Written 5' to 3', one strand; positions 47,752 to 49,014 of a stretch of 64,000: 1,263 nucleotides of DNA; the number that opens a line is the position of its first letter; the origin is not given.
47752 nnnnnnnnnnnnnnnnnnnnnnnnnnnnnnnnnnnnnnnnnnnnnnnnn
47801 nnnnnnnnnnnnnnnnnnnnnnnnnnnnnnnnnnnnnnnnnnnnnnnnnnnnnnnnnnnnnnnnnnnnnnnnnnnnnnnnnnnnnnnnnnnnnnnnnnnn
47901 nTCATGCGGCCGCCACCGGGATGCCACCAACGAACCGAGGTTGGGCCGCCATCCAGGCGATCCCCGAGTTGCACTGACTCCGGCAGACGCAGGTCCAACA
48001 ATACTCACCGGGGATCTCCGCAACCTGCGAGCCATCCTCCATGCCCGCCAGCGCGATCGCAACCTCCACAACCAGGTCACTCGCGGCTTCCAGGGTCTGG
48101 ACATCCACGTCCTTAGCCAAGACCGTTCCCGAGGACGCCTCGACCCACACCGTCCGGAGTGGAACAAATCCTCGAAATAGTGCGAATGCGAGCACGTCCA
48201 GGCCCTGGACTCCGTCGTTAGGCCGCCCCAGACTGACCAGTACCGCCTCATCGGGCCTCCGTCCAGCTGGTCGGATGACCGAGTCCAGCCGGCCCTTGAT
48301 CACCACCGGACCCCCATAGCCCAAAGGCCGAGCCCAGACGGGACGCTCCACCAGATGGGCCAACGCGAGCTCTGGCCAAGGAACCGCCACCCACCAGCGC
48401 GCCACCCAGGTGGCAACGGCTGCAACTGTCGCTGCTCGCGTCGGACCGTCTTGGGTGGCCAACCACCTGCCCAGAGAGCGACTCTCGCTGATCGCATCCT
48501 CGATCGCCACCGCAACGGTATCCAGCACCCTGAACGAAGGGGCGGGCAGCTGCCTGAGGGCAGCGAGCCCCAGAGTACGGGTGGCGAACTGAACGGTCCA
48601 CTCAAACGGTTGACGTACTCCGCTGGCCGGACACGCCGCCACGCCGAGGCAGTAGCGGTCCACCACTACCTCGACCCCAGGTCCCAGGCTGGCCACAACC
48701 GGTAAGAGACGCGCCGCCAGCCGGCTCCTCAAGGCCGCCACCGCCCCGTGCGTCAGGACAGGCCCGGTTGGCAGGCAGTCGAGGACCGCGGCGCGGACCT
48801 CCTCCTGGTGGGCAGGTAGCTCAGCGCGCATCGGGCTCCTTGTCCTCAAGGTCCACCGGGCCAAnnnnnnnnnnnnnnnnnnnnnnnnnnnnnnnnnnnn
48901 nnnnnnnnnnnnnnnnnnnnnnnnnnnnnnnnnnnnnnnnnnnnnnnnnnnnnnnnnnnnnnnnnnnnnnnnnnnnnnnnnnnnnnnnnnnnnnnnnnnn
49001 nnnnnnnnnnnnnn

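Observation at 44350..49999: Four-gene overlapping operon: two Cas4/AddB-type Fe-S nucleases + MrfB-like exonuclease + MrfA/SftH DUF1998 helicase (candidate undescribed nuclease-helicase system)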

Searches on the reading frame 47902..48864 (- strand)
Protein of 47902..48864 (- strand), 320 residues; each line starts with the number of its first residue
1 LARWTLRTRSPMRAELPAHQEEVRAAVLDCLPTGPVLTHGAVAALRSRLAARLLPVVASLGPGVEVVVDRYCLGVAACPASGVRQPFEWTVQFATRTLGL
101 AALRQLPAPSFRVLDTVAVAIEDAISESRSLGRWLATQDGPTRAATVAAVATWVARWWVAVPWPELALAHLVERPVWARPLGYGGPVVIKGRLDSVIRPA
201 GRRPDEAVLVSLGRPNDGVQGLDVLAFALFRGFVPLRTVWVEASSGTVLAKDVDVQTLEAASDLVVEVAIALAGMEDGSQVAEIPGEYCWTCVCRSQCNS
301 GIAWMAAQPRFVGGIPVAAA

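Call 7: search_protein_families(library=pfam, proteins=[window:47902-48864:-], max_evalue=0.1)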
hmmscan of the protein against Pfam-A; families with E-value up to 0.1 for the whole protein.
window:47902-48864:- (320 aa): 0 families

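Call 8: search_protein_families(library=padloc, proteins=[window:47902-48864:-], max_evalue=0.1)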
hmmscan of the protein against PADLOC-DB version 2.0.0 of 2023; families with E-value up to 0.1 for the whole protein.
window:47902-48864:- (320 aa): 0 families

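Call 9: search_protein_families(library=ncbifam, proteins=[window:47902-48864:-], max_evalue=0.1)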
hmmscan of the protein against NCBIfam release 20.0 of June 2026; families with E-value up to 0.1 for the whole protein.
window:47902-48864:- (320 aa): 0 families

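Call 13: find_homologous_proteins(query=window:47902-48831:-)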
Query window:47902-48831:- (309 aa): 5 proteins with E <= 0.001 among 8000 candidates.
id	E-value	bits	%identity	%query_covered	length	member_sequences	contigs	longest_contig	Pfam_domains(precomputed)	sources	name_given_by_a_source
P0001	2.8e-197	672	100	100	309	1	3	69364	-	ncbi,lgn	ncbi:MAG: hypothetical protein ACRDX8_01445 [Acidimicrobiales bacterium]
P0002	7.4e-93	330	55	99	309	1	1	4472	-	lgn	-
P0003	7.0e-91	323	57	99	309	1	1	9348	-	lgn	-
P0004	1.3e-60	224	46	99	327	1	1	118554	-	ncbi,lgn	ncbi:MAG: hypothetical protein ACRDY2_13975 [Acidimicrobiales bacterium]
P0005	7.6e-5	40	35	51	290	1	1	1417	-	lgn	-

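Call 14: find_encoding_contigs(protein=P0004, flank=10000, max_places=3)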
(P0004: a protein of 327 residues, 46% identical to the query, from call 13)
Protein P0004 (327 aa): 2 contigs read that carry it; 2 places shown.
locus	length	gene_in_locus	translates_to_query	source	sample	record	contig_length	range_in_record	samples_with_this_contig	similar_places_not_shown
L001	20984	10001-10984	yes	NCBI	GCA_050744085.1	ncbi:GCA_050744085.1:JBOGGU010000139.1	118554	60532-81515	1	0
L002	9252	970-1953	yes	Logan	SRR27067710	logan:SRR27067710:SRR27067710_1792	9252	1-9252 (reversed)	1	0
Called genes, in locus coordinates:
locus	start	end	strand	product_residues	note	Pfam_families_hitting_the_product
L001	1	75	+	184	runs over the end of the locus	PF03167:UDG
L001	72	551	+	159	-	PF02367:TsaE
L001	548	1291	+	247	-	PF00814:TsaD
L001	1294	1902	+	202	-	PF00583:Acetyltransf_1, PF13673:Acetyltransf_10, PF13508:Acetyltransf_7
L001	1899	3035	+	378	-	PF00814:TsaD, PF22521:HypF_C_2, PF02543:Carbam_trans_N (weak)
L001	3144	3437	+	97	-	PF00166:Cpn10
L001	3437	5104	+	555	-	-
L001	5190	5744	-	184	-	PF05685:Uma2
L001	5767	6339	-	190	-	PF05685:Uma2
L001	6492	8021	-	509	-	-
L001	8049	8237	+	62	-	-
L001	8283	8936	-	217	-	PF03473:MOSC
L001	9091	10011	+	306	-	PF12705:PDDEXK_1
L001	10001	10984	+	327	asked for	-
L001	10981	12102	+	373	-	PF13482:RNase_H_2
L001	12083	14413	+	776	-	PF00270:DEAD, PF00271:Helicase_C, PF22982:WHD_HRQ1, PF09369:MZB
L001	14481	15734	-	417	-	PF01266:DAO (faint), PF07992:Pyr_redox_2, PF13450:NAD_binding_8 (weak), PF13454:NAD_binding_9 (faint), PF13738:Pyr_redox_3 (faint), PF00070:Pyr_redox, PF22366:NDH2_C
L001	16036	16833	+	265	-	PF12974:Phosphonate-bd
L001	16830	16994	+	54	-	-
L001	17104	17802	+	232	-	PF00528:BPD_transp_1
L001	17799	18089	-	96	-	PF13828:DUF4190 (weak)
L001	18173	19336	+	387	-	PF00478:IMPDH, PF01070:FMN_dh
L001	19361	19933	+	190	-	PF05685:Uma2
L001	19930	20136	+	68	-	-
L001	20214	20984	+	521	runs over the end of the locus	PF00117:GATase, PF07722:Peptidase_C26, PF02540:NAD_synthase (faint), PF00958:GMP_synt_C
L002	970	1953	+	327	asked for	-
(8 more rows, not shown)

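Call 15: find_encoding_contigs(protein=P0003, flank=10000, max_places=3)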
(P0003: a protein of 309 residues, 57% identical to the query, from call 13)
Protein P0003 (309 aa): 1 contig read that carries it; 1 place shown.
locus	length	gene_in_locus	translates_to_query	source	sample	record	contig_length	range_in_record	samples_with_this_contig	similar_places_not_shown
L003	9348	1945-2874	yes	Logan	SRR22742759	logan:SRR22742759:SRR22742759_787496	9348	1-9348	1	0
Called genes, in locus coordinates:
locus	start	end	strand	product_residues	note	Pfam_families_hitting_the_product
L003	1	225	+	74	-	?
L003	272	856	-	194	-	PF03473:MOSC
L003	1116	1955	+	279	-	PF12705:PDDEXK_1 (weak)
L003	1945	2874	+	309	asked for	-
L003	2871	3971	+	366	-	-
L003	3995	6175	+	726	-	PF00270:DEAD, PF00271:Helicase_C, PF22982:WHD_HRQ1, PF09369:MZB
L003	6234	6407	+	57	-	PF05532:CsbD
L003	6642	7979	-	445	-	PF13738:Pyr_redox_3 (faint), PF01266:DAO (faint), PF07992:Pyr_redox_2, PF13454:NAD_binding_9 (faint), PF00070:Pyr_redox, PF22366:NDH2_C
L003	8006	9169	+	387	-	PF00478:IMPDH, PF01070:FMN_dh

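Call 16: find_encoding_contigs(protein=P0002, flank=10000, max_places=3)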
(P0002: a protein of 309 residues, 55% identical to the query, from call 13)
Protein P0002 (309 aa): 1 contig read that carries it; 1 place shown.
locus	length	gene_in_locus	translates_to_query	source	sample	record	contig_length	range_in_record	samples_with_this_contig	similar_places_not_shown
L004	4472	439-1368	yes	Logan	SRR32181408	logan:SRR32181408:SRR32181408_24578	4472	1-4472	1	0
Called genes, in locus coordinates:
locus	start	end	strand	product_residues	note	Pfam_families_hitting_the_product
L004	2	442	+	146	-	?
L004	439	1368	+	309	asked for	-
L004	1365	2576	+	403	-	PF13482:RNase_H_2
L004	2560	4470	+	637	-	?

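Call 38: search_protein_representatives(alignment_id=A2)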
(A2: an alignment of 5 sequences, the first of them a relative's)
Query: 5 sequences, 310 profile positions. Proteins with E-value up to 0.001 (for the whole library): 569; up to 1e-10: 297; up to 1e-30: 60. The best 150 are listed.
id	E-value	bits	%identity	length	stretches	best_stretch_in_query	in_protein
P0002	8.3e-150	514.9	-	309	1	1-310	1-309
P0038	2.4e-103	362.3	-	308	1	1-308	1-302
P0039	5.8e-84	298.6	-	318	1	3-309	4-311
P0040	2.2e-79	283.6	-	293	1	1-271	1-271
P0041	1.7e-71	257.7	-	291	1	27-307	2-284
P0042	1.5e-67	244.7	-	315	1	1-307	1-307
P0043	2.4e-67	244.1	-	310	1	1-307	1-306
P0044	2.5e-64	234.2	-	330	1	3-308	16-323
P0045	4.2e-63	230.1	-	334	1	3-309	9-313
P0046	9.7e-63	228.9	-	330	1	4-309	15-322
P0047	1.1e-62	228.7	-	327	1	12-307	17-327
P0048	2.9e-61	224.1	-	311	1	8-308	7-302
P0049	7.5e-58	212.9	-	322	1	10-308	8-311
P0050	1.7e-55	205.1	-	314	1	6-307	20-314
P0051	4.2e-54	200.5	-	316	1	6-306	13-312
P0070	7.9e-39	150.4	-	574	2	28-261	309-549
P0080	1.0e-33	133.6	-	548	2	11-270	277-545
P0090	4.9e-32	128.1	-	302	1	13-263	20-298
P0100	2.2e-30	122.6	-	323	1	13-264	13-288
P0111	9.1e-29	117.3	-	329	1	4-309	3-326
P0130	1.4e-25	106.9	-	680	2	13-270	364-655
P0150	2.3e-23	99.6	-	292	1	15-260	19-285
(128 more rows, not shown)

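Call 40: search_protein_families(library=pfam, alignment_id=A5, max_evalue=0.01)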
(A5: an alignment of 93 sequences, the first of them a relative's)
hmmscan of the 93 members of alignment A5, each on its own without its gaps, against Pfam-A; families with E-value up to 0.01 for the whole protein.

A. member 1, P0001 (309 aa): 0 families

B. families by the number of members that match (of 93 scanned): 2 families
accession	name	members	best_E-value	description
PF12705.13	PDDEXK_1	5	4.6e-11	PD-(D/E)XK nuclease superfamily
PF12625.12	Arabinose_bd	1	0.0016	Arabinose-binding domain of AraC transcription regulator, N-term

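Call 41: list_cluster_members(proteins=[P0038, P0042, P0050, P0070, P0080, P0090, P0100, P0130, P0111, P0150])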
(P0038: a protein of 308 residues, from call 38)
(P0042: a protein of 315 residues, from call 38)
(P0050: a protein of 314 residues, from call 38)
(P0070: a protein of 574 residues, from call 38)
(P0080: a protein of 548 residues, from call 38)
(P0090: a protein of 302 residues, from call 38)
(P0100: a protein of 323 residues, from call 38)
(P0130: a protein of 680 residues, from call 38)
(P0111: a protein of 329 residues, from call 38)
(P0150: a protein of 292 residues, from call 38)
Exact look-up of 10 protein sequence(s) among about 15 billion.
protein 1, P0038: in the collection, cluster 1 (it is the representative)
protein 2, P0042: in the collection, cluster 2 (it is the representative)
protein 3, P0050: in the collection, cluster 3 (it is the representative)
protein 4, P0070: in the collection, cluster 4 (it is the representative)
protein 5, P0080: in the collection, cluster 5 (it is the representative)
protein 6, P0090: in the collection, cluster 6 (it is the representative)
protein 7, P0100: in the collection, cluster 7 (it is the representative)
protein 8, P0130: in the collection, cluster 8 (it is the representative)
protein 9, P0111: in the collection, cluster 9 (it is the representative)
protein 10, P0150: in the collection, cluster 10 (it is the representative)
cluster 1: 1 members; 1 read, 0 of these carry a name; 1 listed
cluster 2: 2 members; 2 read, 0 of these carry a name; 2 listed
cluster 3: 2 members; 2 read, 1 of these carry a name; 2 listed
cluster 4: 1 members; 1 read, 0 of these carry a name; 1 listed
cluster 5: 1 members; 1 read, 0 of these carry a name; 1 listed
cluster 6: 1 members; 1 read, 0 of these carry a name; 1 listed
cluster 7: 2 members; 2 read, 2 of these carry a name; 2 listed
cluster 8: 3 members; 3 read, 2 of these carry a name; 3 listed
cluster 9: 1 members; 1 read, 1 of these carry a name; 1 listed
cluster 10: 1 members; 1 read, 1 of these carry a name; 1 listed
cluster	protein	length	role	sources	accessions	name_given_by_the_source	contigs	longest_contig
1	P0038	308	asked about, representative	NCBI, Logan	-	-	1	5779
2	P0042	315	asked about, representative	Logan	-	-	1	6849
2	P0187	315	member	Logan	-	-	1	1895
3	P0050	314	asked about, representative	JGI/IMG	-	-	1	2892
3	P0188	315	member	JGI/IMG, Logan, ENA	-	hypothetical protein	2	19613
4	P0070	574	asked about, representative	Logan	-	-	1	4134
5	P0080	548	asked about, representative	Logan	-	-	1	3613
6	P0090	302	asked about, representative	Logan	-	-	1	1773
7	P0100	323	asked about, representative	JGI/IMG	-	hypothetical protein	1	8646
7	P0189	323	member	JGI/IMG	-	hypothetical protein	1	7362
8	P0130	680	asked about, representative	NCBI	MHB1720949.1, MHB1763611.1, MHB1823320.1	MAG: hypothetical protein ACYCTL_12260 [Acidimicrobiales bacterium]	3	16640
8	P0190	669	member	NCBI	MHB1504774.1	MAG: hypothetical protein ACYCYD_12535 [Acidimicrobiales bacterium]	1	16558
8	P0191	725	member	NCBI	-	-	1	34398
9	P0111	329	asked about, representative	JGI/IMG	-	hypothetical protein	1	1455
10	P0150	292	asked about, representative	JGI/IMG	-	hypothetical protein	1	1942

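Call 42: find_homologous_proteins(query=A5, max_evalue=0.00001)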
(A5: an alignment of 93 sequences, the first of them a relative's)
Query A5 (93 sequences) (309 aa, profile of the alignment): 6 proteins with E <= 0.00001 among 8000 candidates.
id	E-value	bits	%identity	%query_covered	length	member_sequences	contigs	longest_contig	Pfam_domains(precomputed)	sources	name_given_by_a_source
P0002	9.0e-73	263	55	99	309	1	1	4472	-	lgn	-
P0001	2.9e-72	262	100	100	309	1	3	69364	-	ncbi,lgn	ncbi:MAG: hypothetical protein ACRDX8_01445 [Acidimicrobiales bacterium]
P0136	1.3e-71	260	29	37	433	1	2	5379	-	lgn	-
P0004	6.2e-70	254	46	99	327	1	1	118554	-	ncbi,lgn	ncbi:MAG: hypothetical protein ACRDY2_13975 [Acidimicrobiales bacterium]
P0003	1.6e-68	250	57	99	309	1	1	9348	-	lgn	-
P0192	9.5e-50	188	31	29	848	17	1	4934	-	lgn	-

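Call 48: search_solved_structures(query=A5, max_evalue=1, show_alignments=1)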
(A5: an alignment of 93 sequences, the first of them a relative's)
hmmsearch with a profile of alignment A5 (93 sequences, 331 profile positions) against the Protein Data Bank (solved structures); distinct sequences matched with E-value up to 1: 1.
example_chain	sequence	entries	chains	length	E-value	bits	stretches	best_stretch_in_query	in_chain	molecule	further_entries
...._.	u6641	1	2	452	0.13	14.7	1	226-274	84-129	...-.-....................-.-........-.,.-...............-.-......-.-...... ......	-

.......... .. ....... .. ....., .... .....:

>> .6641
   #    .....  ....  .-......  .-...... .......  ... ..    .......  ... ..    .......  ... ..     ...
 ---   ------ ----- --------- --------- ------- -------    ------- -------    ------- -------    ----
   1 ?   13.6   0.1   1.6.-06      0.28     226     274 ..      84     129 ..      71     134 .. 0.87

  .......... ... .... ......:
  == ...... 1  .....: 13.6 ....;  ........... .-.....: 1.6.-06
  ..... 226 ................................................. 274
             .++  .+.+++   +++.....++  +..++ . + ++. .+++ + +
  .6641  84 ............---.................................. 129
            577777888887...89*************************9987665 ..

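Call 58: predict_structure(alignment_id=A2)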
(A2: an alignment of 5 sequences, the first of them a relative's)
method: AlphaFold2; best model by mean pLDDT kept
length: 309 residues; sequences in the alignment: 5
mean_pLDDT: 72.1   pTM: 0.70
mean pLDDT of the five models: 72.1, 69.8, 64.2, 62.1, 58.9
residues with pLDDT >= 90: 54; 70-90: 162; 50-70: 29; < 50: 64
segments of 3 or more residues with pLDDT < 50: 1-3, 62-78, 266-309
pLDDT, mean of each block of 10 residues (from residue 1): 62 88 84 95 89 77 40 40 75 68 82 73 74 76 77 79 83 87 86 89 72 92 91 81 91 87 55 34 36 37 36
secondary structure, 60 per line:
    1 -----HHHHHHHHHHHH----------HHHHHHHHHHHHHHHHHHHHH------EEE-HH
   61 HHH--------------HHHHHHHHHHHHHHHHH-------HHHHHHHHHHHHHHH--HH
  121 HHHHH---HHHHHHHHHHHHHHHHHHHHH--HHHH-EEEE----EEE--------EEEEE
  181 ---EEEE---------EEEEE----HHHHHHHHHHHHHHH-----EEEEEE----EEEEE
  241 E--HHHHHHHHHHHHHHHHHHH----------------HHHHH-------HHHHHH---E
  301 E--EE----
elements in order: H6-17 H28-48 E55-57 H59-63 H78-94 H102-116 H119-125 H129-149 H152-155 E157-160 E165-167 E176-180 E184-187 E197-201 H206-220 E226-231 E236-241 H244-262 H279-283 H291-296

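Call 62: fold_search(model_id=the predicted structure, library=pdb)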
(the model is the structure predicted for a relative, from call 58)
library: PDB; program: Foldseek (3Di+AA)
matches with E <= 10: 142; with E <= 0.001: 3
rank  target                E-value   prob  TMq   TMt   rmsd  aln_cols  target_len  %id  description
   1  9iac_A                3.8e-04  1.00  0.37  0.41   9.1       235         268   11  Structure of the Argonaute-associated Cas4 family protein 1 (ACE1) from Microcystis aeruginosa (MaACE1) (released 2025-04-23)
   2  9iac_B                5.2e-04  1.00  0.39  0.44   8.1       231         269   11  Structure of the Argonaute-associated Cas4 family protein 1 (ACE1) from Microcystis aeruginosa (MaACE1) (released 2025-04-23)
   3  7sjr_A                8.8e-04  0.99  0.34  0.14  25.9       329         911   19  Cryo-EM structure of AdnA-AdnB(W325A) in complex with DNA and AMPPNP (released 2021-12-22)
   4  9iab_A                1.3e-03  1.00  0.40  0.45  10.2       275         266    9  Structure of the Argonaute-associated Cas4 family protein 1 (ACE1) from Chroococcidiopsis thermalis (CtACE1) (released 2025-04-23)
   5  6ppu_A                2.5e-03  0.99  0.37  0.22  21.9       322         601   18  Cryo-EM structure of AdnAB-AMPPNP-DNA complex (released 2019-11-20)
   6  9iab_B                4.1e-03  0.99  0.36  0.41   9.4       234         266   10  Structure of the Argonaute-associated Cas4 family protein 1 (ACE1) from Chroococcidiopsis thermalis (CtACE1) (released 2025-04-23)
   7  5ean_A                1.1e-02  0.95  0.34  0.13   8.3       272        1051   11  Crystal structure of Dna2 in complex with a 5' overhang DNA (released 2015-11-18)
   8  5eax_A                1.3e-02  0.97  0.37  0.14   9.0       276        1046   12  Crystal structure of Dna2 in complex with an ssDNA (released 2015-11-18)
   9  5eaw_A                2.0e-02  0.93  0.35  0.13   8.1       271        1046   11  Crystal structure of Dna2 nuclease-helicase (released 2015-11-18)
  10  4ic1_D                2.2e-02  0.80  0.30  0.40  10.1       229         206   13  Crystal structure of SSO0001 (released 2013-01-16)
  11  8d3l_J                3.2e-02  0.57  0.23  0.30  13.3       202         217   11  Type I-C Cas4-Cas1-Cas2 complex bound to a PAM/PAM prespacer (released 2022-11-02)
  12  4ic1_B                3.4e-02  0.63  0.28  0.37  10.8       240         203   12  Crystal structure of SSO0001 (released 2013-01-16)
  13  8d3l_I                3.8e-02  0.87  0.25  0.34  11.0       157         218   15  Type I-C Cas4-Cas1-Cas2 complex bound to a PAM/PAM prespacer (released 2022-11-02)
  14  3h4r                  5.7e-02  0.54  0.26  0.34  14.6       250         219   11  Crystal structure of E. coli RecE exonuclease (released 2009-05-26)
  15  4ic1_G                5.7e-02  0.51  0.24  0.33  14.9       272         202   13  Crystal structure of SSO0001 (released 2013-01-16)
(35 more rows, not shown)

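Call 64: find_encoding_contigs(protein=P0192, flank=8000, max_places=4)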
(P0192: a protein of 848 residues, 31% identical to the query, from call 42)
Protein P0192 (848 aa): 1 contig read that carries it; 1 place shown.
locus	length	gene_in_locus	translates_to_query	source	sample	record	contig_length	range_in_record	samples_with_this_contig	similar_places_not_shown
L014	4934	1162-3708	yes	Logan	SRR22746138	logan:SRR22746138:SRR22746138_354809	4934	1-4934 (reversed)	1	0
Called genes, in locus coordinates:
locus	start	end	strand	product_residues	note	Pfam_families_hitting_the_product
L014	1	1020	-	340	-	?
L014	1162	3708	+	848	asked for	-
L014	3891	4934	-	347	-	?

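Call 75: find_related_loci(query=A8, collection=metagenome_contigs, flank=7000)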
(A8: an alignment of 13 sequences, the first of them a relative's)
Query A8 (293 aa) in metagenome_contigs; peptide patterns used: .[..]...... (x = any residue, [..] = any of these).
219 stretches matched a pattern; 80 encode a relative of the query (tblastn E <= 1e-3); 80 distinct loci.
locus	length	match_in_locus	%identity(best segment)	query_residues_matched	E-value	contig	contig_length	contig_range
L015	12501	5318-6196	100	1-293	6e-179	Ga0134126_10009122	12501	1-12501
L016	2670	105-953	57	4-293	9e-91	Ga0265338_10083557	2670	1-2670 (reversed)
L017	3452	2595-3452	49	4-278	5e-59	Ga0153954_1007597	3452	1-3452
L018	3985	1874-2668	41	1-286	2e-40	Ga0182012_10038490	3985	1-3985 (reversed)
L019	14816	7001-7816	40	9-278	2e-40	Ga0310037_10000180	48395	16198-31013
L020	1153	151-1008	37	1-287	1e-40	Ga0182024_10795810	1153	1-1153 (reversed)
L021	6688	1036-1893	38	5-287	2e-38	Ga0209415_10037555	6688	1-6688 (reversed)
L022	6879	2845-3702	38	1-287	2e-37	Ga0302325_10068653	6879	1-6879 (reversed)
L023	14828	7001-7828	38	4-288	7e-36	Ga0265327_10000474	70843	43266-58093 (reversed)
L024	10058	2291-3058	37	22-286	4e-31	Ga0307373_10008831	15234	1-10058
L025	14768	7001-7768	37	22-286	4e-31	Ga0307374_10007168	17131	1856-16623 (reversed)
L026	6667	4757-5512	36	19-282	1e-30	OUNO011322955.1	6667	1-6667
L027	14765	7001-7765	37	16-282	1e-30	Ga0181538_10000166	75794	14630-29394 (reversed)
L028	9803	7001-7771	37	14-282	3e-30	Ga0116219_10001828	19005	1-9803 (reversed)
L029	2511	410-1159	35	22-282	3e-30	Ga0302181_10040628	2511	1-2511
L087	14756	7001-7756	34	13-271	9e-15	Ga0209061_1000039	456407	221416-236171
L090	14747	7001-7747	35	22-282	2e-28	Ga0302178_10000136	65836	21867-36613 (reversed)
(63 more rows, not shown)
